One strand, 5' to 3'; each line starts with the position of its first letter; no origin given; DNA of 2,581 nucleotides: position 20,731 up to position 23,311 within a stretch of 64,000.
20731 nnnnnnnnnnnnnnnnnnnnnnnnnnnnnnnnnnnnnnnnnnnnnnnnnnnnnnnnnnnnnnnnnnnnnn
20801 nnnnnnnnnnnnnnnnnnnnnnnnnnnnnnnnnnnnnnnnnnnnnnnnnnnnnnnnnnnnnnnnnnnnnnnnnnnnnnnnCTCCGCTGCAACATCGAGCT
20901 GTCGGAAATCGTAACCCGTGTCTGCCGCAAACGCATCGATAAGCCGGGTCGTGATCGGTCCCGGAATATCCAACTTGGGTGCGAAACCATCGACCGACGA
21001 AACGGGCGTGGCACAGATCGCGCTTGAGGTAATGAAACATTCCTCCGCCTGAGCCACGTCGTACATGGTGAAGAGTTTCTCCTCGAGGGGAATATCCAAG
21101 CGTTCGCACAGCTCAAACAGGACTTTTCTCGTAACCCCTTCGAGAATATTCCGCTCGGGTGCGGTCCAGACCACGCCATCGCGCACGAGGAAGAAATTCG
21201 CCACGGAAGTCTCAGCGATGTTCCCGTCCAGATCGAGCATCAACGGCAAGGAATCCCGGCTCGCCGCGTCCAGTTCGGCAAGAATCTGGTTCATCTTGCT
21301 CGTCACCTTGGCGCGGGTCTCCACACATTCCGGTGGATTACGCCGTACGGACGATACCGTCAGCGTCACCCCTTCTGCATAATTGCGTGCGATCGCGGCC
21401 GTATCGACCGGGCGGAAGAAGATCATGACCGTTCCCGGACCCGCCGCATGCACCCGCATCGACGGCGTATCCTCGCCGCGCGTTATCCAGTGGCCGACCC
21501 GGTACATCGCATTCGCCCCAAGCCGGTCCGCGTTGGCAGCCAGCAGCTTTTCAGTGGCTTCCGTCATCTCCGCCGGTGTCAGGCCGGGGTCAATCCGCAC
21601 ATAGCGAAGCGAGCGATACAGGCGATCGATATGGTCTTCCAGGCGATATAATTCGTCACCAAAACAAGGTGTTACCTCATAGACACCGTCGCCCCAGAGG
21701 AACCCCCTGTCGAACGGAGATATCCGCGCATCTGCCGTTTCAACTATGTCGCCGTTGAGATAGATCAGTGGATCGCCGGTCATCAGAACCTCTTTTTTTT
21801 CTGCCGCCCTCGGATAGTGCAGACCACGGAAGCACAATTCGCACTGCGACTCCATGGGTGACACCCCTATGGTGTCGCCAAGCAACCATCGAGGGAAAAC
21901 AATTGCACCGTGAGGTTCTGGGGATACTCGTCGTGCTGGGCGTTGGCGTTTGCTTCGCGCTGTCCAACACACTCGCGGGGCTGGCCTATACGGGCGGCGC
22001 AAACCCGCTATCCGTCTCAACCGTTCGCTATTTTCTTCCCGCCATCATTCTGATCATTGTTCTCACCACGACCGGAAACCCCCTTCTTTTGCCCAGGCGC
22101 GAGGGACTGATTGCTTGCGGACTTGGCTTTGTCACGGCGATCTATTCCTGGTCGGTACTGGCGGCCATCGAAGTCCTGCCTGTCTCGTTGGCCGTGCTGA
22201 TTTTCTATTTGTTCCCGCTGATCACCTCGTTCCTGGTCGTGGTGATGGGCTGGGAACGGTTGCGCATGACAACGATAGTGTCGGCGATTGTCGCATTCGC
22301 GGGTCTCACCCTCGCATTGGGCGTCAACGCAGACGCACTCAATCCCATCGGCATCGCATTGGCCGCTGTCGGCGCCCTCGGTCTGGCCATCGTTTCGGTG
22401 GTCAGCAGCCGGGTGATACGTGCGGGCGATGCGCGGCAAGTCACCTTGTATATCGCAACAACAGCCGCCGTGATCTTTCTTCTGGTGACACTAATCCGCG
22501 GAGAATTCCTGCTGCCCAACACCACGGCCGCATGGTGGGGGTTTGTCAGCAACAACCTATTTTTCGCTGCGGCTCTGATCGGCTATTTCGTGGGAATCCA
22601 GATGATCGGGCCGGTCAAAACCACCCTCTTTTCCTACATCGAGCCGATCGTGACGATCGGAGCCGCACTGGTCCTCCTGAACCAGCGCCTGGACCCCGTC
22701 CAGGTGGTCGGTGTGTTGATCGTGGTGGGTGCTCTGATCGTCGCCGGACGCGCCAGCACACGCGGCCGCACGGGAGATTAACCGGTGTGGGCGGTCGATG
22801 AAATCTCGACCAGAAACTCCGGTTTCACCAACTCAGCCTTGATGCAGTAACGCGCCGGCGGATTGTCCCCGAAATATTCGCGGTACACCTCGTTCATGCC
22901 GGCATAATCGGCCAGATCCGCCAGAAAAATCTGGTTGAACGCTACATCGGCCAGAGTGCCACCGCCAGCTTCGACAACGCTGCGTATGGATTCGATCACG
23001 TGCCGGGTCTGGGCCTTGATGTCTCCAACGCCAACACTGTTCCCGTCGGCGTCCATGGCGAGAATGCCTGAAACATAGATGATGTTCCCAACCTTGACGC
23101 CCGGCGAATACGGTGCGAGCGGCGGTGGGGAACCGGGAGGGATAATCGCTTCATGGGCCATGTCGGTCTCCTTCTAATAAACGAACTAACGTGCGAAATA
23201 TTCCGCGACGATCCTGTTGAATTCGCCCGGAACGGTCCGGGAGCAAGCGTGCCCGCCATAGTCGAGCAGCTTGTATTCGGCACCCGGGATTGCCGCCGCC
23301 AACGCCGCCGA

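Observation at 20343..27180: Unusual cluster coupling 3-hydroxyanthranilate dioxygenase to a class IV aminotransferase, RidA, two hydrolases, a cupin and a benzoate-type aryl-CoA ligase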

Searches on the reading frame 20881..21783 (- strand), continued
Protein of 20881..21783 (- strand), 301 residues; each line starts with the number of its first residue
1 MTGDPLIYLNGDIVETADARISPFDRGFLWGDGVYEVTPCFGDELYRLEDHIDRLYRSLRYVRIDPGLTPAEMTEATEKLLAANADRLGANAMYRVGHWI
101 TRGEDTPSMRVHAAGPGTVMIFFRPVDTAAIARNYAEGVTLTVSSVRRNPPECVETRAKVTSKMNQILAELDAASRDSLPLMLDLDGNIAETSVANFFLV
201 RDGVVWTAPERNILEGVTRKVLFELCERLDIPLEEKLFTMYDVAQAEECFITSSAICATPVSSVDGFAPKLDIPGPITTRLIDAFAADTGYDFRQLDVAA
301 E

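Call 68: search_dna_similar(query=window:20881-21783:-, collection=plasmids, mode=protein, max_rows=15, max_evalue=1e-30)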
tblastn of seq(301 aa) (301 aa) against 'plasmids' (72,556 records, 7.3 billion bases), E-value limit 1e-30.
Records with a match: 19; places in all: 20; records where one place covers at least 80% of the query: 19.
Best place of each record, by identity: <60% 19.
By first word of the organism name: Dinoroseobacter 3; Skermanella 2; Bacillus 2; Sinorhizobium 2; Rhizobium 1; Alkalihalophilus 1; Paroceanicella 1; Ruegeria 1; Paracoccus 1; Agrobacterium 1; and 4 more.
By predicted mobility (MOB-suite, as given by PLSDB): non-mobilizable 16; conjugative 3.
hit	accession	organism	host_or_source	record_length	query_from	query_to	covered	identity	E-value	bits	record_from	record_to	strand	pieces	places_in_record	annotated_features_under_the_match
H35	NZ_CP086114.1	Skermanella rosea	single cell,hydrocarbon-contaminated ...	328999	8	300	97%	41.7%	7e-65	227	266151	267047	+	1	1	aminotransferase class IV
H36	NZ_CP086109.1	Skermanella mucosa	single cell,crude oil contaminated ...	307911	8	300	97%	41.3%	6e-64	224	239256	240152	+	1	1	aminotransferase class IV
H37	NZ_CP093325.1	Bacillus sp. N5-665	whole organism,peat soil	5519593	3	289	95%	34.3%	8e-40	155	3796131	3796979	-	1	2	none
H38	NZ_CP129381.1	Rhizobium sp. SSA_523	single cell,Sea water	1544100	6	287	94%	34.5%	4e-37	147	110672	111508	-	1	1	none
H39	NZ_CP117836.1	Alkalihalophilus pseudofirmus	cell culture,soil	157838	4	285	94%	33.5%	7e-37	146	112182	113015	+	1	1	none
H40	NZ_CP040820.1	Paroceanicella profunda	Cell culture,Deep seawater from Mariana ...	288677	4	294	97%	32.2%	2e-31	131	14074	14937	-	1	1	aminotransferase class IV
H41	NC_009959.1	Dinoroseobacter shibae DFL 12 = DSM 16493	-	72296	4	287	94%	32.6%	2e-32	134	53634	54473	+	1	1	aminotransferase class IV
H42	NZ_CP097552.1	Dinoroseobacter shibae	Alexandrium ostenfeldii,pure culture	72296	4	287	94%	32.6%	2e-32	134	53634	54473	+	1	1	aminotransferase class IV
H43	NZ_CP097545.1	Dinoroseobacter shibae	Prorocentrum lima,pure culture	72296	4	287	94%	32.6%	2e-32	134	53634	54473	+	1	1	aminotransferase class IV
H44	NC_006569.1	Ruegeria pomeroyi DSS-3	-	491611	4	281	92%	32.9%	4e-33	135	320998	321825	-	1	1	aminotransferase class IV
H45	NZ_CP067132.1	Paracoccus seriniphilus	cell culture,washing water of Bugula ...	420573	4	266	87%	34.6%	8e-37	146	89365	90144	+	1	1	D-amino acid aminotransferase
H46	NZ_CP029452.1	Sinorhizobium fredii CCBAU 25509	Glycine soja,cell culture,plant root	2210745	8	285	92%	32.6%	2e-31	130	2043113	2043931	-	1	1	record has no annotation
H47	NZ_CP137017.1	Sinorhizobium fredii GR64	Phaseolus vulgaris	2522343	8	285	92%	32.6%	2e-31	130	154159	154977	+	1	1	record has no annotation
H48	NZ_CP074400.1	Agrobacterium salinitolerans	Cotton,tiaaue sample,root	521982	6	285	93%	32.3%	5e-33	135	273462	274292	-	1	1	aminotransferase class IV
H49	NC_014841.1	Pantoea sp. At-9b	-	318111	7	266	86%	33.3%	2e-31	130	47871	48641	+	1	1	aminotransferase class IV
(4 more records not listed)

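Call 74: get_annotated_region(hit=H35, flank=9000)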
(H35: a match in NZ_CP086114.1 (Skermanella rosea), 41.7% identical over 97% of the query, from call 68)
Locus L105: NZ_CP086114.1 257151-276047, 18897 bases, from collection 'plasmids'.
description: Skermanella rosea strain KEMB 2255-458 plasmid pSR-3, complete sequence
organism: Skermanella rosea (NCBI taxid 1817965)
taxonomy: Bacteria; Pseudomonadota; Alphaproteobacteria; Rhodospirillales; Azospirillaceae; Skermanella; Skermanella rosea
host: -; source: single cell,hydrocarbon-contaminated desert sand; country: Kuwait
typing (MOB-suite, as given by PLSDB): non-mobilizable
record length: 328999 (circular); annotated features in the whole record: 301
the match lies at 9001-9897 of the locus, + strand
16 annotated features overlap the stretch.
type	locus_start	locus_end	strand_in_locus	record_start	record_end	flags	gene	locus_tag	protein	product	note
CDS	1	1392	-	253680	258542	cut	-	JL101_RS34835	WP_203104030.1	PKD domain-containing protein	-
CDS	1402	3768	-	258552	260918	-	-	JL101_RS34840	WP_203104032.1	FecR domain-containing protein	-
CDS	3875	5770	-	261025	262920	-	-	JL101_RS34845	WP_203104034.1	TRAP transporter permease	-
CDS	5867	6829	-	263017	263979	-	-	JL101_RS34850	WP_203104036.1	TAXI family TRAP transporter solute-binding subunit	-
CDS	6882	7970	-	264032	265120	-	-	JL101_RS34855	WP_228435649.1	Ldh family oxidoreductase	-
CDS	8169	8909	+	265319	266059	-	-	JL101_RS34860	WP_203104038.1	FadR/GntR family transcriptional regulator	-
CDS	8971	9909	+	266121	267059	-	-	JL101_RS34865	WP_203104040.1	aminotransferase class IV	-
CDS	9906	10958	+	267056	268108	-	-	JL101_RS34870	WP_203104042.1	ABC transporter ATP-binding protein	-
CDS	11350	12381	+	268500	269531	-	-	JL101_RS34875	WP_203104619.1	IS110 family transposase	-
CDS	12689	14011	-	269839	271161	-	-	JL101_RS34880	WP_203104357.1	aspartate aminotransferase family protein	-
CDS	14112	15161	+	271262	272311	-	-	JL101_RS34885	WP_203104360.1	extracellular solute-binding protein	-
CDS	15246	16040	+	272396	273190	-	-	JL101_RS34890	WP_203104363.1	ABC transporter permease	GO:0055085 - transmembrane transport [Evidence IEA]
CDS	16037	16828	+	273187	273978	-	-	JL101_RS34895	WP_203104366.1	ABC transporter permease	GO:0055085 - transmembrane transport [Evidence IEA]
CDS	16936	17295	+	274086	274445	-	-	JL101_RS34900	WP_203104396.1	YciI family protein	-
CDS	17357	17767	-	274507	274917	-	-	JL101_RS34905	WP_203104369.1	cupin domain-containing protein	-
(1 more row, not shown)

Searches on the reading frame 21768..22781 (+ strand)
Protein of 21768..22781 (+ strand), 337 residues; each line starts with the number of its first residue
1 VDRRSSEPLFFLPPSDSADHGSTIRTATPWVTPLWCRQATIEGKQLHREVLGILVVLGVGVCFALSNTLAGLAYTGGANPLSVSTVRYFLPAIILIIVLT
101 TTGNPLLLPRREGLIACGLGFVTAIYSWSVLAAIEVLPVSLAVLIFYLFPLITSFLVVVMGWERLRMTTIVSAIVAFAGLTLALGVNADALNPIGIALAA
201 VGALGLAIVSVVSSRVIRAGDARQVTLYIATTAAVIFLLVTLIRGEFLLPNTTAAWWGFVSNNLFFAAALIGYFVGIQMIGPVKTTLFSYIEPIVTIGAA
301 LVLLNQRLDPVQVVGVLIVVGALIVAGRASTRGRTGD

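Call 4: search_protein_families(library=pfam, proteins=[window:21768-22781:+])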
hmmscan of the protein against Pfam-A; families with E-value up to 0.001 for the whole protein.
window:21768-22781:+ (337 aa): 1 family
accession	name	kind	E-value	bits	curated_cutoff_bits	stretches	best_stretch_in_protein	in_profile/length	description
PF00892.27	EamA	-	2.3e-23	83.4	28.2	2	194-325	2-132/135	EamA-like transporter family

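Call 5: search_protein_families(library=ncbifam, proteins=[window:21768-22781:+])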
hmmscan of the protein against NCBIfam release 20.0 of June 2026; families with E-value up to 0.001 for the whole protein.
window:21768-22781:+ (337 aa): 3 families
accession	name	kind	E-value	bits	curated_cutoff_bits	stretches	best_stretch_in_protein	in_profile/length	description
TIGR00950.1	2A78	equivalog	2.2e-19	69.9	230.2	1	125-324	59-264/264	carboxylate/amino acid/amine transporter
NF050091.1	ArAmAcExpYddG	equivalog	4.8e-12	46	300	1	68-260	19-215/285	aromatic amino acid exporter YddG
NF008676.0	PRK11689.1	equivalog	1.1e-07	31.3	194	1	143-326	97-287/297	aromatic amino acid DMT transporter YddG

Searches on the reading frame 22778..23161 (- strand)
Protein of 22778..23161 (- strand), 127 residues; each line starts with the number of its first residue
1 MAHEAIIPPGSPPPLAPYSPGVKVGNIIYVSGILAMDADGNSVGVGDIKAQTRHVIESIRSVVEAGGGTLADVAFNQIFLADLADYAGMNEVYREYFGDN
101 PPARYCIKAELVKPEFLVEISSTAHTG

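Call 4: search_protein_families(library=pfam, proteins=[window:22778-23161:-])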
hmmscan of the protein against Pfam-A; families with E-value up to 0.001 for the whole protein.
window:22778-23161:- (127 aa): 1 family
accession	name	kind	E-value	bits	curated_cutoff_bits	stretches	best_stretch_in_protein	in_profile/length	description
PF01042.26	Ribonuc_L-PSP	-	1.1e-30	106.5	27.3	1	12-125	5-120/121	Endoribonuclease L-PSP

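Call 5: search_protein_families(library=ncbifam, proteins=[window:22778-23161:-])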
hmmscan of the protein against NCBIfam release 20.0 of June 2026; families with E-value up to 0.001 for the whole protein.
window:22778-23161:- (127 aa): 3 families
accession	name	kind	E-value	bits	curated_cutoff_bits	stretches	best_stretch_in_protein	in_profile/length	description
TIGR03610.1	RutC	equivalog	3.6e-51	172.5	169.1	1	1-126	1-126/127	pyrimidine utilization protein C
TIGR00004.1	TIGR00004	subfamily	3e-26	92.1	106.25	1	9-124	7-123/125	Rid family detoxifying hydrolase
NF008490.0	PRK11401.1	equivalog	1.9e-14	53.7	222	1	12-120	11-121/129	enamine/imine deaminase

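Call 51: search_solved_structures(query=window:22778-23161:-, max_evalue=1e-10)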
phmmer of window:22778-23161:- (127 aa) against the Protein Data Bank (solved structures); distinct sequences matched with E-value up to 1e-10: 44.
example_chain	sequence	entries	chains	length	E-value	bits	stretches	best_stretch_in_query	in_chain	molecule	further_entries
3v4d_A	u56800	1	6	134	4.8e-40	139.6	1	4-126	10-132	Aminoacrylate peracid reductase RutC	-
2dyy_A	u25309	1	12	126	2.9e-28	101.6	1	4-125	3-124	UPF0076 protein PH0854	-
1x25_A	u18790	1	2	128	9.8e-28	99.9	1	4-122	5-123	Hypothetical UPF0076 protein ST0811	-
7cd2_A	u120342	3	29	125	3e-21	78.9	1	9-122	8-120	YabJ protein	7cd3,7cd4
2csl_A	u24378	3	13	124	9.3e-21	77.3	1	4-121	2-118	protein translation initiation inhibitor | translation initiation inhibitor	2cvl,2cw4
5yu2_A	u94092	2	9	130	1.4e-20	76.8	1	11-121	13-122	Translation initiation inhibitor homologue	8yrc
5y6u_A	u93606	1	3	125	1.5e-20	76.6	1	9-122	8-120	YabJ protein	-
1qd9_A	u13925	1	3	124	1.6e-20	76.5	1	9-122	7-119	PURINE REGULATORY PROTEIN YABJ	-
1xrg_A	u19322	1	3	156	5.5e-19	71.6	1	9-124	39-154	Putative translation initiation inhibitor, yjgF family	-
2b33_A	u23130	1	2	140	6e-19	71.5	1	11-120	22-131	protein synthesis inhibitor, putative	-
6l8p_A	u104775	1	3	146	1.5e-17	67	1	5-123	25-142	RidA family protein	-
3k0t_A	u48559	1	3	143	4e-17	65.6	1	9-110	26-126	Endoribonuclease L-PSP, putative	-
3r0p_A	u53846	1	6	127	2.3e-16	63.1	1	2-117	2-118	L-PSP putative endoribonuclease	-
1jd1_A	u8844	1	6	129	4.6e-16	62.1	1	7-110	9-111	HYPOTHETICAL 13.9 KDA PROTEIN IN FCY2-PET117 INTERGENIC REGION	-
7zs6_AAA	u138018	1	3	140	5.2e-16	62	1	6-126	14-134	Reactive intermediate deaminase A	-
6izh_A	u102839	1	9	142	1.6e-11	47.5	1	7-125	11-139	2-aminomuconate deaminase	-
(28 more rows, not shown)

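Call 81: search_dna_similar(query=window:22778-23161:-, collection=plasmids, mode=protein, max_rows=20, max_evalue=1e-25)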
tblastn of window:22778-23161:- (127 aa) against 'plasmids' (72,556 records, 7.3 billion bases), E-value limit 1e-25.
Records with a match: 58; places in all: 58; records where one place covers at least 80% of the query: 13.
Best place of each record, by identity: 60-80% 2; <60% 56.
By first word of the organism name: Pantoea 24; Escherichia 13; Rhizobium 5; Sphingobium 3; Novosphingobium 3; Moraxella 3; Klebsiella 3; Paracoccaceae 1; Falsirhodobacter 1; Niveispirillum 1; and 1 more.
By predicted mobility (MOB-suite, as given by PLSDB): non-mobilizable 52; mobilizable 4; conjugative 2.
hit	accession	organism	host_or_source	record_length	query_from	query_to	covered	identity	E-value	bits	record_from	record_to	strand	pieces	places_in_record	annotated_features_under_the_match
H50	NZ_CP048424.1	Rhizobium daejeonense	Cell,soil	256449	22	124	81%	63.5%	4e-36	137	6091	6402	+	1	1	Rid family hydrolase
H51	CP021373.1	Rhizobium sp. ACO-34A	Agave americana L.,cell ...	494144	22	124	81%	63.5%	4e-36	137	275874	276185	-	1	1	endoribonuclease L-PSP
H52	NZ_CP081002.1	Sphingobium sp. V4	cell culture,soil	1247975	23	127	83%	59.0%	3e-34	131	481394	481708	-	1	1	record has no annotation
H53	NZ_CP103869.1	Novosphingobium humi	pure culture,soil biofilm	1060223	23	127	83%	58.1%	2e-33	129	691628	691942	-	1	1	none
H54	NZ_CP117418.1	Novosphingobium humi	Single cell,Soil from military shooting ...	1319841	23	127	83%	58.1%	2e-33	129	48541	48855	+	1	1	none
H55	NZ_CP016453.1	Sphingobium sp. RAC03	Microbial isolate,Algal phycosphere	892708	23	127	83%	57.1%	9e-35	133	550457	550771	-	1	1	rutC: pyrimidine utilization protein C | rutD: pyrimidine utilization protein D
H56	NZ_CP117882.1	Novosphingobium sp. KACC 22771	Single cell,soil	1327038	23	127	83%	57.1%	5e-34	130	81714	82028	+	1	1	none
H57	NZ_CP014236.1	Moraxella osloensis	Homo sapiens,pure culture,cerebrospinal ...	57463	23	127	83%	56.2%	1e-32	127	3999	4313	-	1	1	rutC: pyrimidine utilization protein C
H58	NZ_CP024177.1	Moraxella osloensis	Homo sapiens,single cell,skin swab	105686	23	127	83%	56.2%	1e-32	127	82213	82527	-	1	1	rutC: pyrimidine utilization protein C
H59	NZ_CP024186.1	Moraxella osloensis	single cell,skin swab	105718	23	127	83%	56.2%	1e-32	127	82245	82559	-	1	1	rutC: pyrimidine utilization protein C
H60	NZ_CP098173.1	Klebsiella pneumoniae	Canis lupus familiaris,Rectal swab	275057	27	127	80%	57.4%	3e-34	131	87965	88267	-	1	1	rutC: pyrimidine utilization protein C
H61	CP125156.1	Klebsiella pneumoniae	-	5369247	27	127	80%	57.4%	3e-34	131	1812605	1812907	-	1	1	rutC: pyrimidine utilization protein C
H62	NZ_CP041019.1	Sphingobium fuliginis ATCC 27551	cell culture,Water of rice field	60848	27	127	80%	56.4%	1e-30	121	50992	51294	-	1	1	rutC: pyrimidine utilization protein C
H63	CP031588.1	Paracoccaceae bacterium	Isolate culture,marine surface water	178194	22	124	81%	54.8%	5e-30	119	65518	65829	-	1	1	rutC_3: Putative aminoacrylate peracid reductase RutC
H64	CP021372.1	Rhizobium sp. ACO-34A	Agave americana L.,cell ...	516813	27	127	80%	55.4%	4e-32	125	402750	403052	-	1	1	pyrimidine utilization protein C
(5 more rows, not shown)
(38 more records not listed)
